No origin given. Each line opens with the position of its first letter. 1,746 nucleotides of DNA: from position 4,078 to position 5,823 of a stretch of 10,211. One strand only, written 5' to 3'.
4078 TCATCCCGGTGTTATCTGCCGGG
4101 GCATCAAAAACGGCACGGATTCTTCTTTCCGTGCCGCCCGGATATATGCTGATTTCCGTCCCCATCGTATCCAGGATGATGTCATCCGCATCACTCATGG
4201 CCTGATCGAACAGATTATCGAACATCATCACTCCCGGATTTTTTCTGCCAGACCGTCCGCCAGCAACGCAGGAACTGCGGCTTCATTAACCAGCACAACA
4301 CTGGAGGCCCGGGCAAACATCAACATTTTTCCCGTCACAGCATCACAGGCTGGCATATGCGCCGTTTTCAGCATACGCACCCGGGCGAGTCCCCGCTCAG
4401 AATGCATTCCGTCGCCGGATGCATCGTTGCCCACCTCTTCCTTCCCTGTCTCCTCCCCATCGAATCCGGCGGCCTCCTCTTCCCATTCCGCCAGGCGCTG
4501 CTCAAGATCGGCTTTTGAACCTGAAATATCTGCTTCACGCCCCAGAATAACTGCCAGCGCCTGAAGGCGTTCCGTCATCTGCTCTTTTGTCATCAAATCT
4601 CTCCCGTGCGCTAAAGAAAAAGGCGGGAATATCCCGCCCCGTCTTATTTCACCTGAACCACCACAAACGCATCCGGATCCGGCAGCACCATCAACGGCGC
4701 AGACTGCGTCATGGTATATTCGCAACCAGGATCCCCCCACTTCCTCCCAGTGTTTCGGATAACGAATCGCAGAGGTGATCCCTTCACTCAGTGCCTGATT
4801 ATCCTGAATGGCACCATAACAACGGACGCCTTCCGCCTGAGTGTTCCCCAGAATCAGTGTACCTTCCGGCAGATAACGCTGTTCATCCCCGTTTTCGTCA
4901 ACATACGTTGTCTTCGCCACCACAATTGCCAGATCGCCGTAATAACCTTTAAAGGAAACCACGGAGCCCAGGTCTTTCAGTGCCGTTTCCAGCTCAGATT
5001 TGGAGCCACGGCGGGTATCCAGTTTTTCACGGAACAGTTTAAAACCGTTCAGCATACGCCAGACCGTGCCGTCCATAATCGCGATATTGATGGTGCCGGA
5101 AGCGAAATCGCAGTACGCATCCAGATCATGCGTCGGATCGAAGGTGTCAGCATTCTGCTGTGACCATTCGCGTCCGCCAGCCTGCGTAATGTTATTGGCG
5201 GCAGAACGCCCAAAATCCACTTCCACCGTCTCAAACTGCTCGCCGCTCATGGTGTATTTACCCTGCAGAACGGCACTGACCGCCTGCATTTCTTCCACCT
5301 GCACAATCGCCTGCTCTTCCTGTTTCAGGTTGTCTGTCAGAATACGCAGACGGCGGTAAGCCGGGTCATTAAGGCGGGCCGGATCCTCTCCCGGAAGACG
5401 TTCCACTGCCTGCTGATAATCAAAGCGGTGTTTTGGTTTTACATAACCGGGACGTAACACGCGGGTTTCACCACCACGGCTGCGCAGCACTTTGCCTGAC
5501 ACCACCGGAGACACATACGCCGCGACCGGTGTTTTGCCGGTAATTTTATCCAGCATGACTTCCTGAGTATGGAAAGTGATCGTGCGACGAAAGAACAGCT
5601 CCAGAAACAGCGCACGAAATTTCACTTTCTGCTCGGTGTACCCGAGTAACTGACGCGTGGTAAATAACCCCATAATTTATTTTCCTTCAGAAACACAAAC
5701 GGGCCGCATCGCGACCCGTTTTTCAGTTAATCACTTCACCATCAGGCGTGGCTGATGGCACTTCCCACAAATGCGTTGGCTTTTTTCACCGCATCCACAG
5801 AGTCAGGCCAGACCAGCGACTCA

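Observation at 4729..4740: Major capsid gene broken by one extra base in a C6/G6 run, producing an in-frame E-FI fusion ORF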

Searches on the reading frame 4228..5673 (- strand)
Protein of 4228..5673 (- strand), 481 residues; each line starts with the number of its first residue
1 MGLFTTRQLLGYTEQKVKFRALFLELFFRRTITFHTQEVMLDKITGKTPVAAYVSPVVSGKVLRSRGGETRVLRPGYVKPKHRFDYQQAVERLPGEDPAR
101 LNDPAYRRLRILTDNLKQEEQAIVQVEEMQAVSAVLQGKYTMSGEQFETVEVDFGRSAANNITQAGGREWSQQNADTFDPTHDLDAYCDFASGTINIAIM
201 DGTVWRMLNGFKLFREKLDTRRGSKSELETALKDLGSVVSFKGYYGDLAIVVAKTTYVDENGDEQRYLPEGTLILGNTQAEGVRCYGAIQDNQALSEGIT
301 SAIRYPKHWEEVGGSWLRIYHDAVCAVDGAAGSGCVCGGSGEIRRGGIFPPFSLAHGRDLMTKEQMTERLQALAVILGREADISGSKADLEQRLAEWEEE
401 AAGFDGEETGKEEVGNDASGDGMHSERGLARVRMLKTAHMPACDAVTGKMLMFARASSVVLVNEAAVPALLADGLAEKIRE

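Call 23: find_encoding_contigs(protein=window:4228-5673:-, flank=10000, max_places=10)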
Protein window:4228-5673:- (481 aa): 1 contig read that carries it; 1 place shown.
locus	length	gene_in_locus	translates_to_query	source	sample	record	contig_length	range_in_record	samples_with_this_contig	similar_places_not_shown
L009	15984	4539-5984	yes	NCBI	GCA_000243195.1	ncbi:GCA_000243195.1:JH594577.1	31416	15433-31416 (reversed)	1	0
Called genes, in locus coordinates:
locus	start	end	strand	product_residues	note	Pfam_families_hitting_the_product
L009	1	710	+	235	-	PF20454:GpA_nuclease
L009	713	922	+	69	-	PF02831:gpW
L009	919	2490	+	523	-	PF05136:Phage_portal_2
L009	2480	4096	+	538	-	PF01343:Peptidase_S49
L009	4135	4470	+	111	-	PF02924:HDPD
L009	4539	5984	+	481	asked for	PF03864:Phage_cap_E, PF14000:Packaging_FI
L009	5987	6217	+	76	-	PF05354:Phage_attach (weak)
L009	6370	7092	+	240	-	-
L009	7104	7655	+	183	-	-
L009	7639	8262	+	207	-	-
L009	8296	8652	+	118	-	PF04965:GPW_gp25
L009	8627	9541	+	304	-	PF26776:Baseplate_J_N, PF26078:Baseplate_J_M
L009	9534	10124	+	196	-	PF09684:Tail_P2_I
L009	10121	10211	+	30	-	-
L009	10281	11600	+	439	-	PF12571:Phage_tail_fib (weak)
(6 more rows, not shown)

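Call 24: list_cluster_members(proteins=[window:4231-5673:-])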
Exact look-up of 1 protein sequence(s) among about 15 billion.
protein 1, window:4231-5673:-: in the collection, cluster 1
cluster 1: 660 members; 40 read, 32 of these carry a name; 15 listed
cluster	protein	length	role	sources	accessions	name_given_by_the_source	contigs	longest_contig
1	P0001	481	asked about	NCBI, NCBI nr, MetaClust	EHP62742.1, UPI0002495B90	major head protein [Escherichia coli 4_1_47FAA] | status=active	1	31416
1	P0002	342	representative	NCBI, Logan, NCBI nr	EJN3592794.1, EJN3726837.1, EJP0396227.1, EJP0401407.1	major capsid protein [Escherichia coli]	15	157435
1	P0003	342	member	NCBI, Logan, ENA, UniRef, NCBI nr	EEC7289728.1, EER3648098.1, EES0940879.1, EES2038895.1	major capsid protein [Escherichia coli] | major capsid protein n=4 Tax=Escherichia coli TaxID=562 RepID=UPI00069B1823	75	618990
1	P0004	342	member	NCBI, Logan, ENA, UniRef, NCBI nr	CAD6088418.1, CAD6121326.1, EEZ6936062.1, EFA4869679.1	major capsid protein [Escherichia coli] | major capsid protein n=1 Tax=Escherichia coli TaxID=562 RepID=UPI0017F6E8E9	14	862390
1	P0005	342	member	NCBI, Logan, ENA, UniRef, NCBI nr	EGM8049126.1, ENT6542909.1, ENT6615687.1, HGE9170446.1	TPA: major capsid protein [Escherichia coli] | major capsid protein n=1 Tax=Escherichia coli TaxID=562 RepID=UPI000E1FC00D | major capsid protein [Escherichia coli]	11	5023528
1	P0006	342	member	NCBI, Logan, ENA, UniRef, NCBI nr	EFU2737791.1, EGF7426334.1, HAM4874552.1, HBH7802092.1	major capsid protein [Escherichia coli] | major capsid protein n=1 Tax=Escherichia coli TaxID=562 RepID=UPI0007A5A97E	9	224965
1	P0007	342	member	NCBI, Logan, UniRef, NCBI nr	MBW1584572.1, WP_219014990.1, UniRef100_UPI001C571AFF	major capsid protein [Escherichia coli] | major capsid protein n=1 Tax=Escherichia coli TaxID=562 RepID=UPI001C571AFF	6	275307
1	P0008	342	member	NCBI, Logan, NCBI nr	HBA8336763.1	TPA: major capsid protein [Escherichia coli] | major capsid protein [Escherichia coli]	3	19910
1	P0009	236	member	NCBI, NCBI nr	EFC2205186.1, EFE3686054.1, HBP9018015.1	major capsid protein E, partial [Escherichia coli] | major capsid protein E [Escherichia coli]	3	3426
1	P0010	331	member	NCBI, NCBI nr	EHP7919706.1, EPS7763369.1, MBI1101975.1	major capsid protein, partial [Escherichia coli] | major capsid protein [Escherichia coli]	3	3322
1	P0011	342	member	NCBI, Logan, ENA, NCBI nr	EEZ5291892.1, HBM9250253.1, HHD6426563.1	major capsid protein [Escherichia coli]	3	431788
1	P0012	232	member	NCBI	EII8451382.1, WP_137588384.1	major capsid protein, partial [Escherichia coli]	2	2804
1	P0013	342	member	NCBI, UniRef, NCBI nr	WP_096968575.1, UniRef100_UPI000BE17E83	major capsid protein [Escherichia coli] | major capsid protein n=1 Tax=Escherichia coli TaxID=562 RepID=UPI000BE17E83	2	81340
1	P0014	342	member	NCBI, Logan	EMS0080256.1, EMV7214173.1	major capsid protein [Escherichia coli]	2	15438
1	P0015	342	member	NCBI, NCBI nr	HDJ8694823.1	TPA: major capsid protein [Escherichia coli] | major capsid protein [Escherichia coli]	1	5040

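Call 47: search_protein_families(library=pfam, proteins=[window:4228-5673:-])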
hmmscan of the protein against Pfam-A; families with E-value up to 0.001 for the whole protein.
window:4228-5673:- (481 aa): 2 families
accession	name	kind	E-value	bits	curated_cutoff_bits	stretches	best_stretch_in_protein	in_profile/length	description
PF03864.22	Phage_cap_E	-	8.5e-59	199.7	22.9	1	5-318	1-307/329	Phage major capsid protein E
PF14000.11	Packaging_FI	-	3.3e-11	44.2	27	1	362-476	1-131/131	DNA packaging protein FI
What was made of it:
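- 4644..5673 (-): Major capsid protein gene (lambda gpE type). It is 1030 nt as deposited and 1029 nt / 342 aa once one G is removed. Pfam PF03864 covers 1-329 of 329 for the corrected protein and 1-307 of 329 as deposited (call 47).
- Checked: Up to .............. it is gpE-like: Pfam Phage_cap_E covers residues 5-318, profile positions 1-307 of 329 (call 47).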
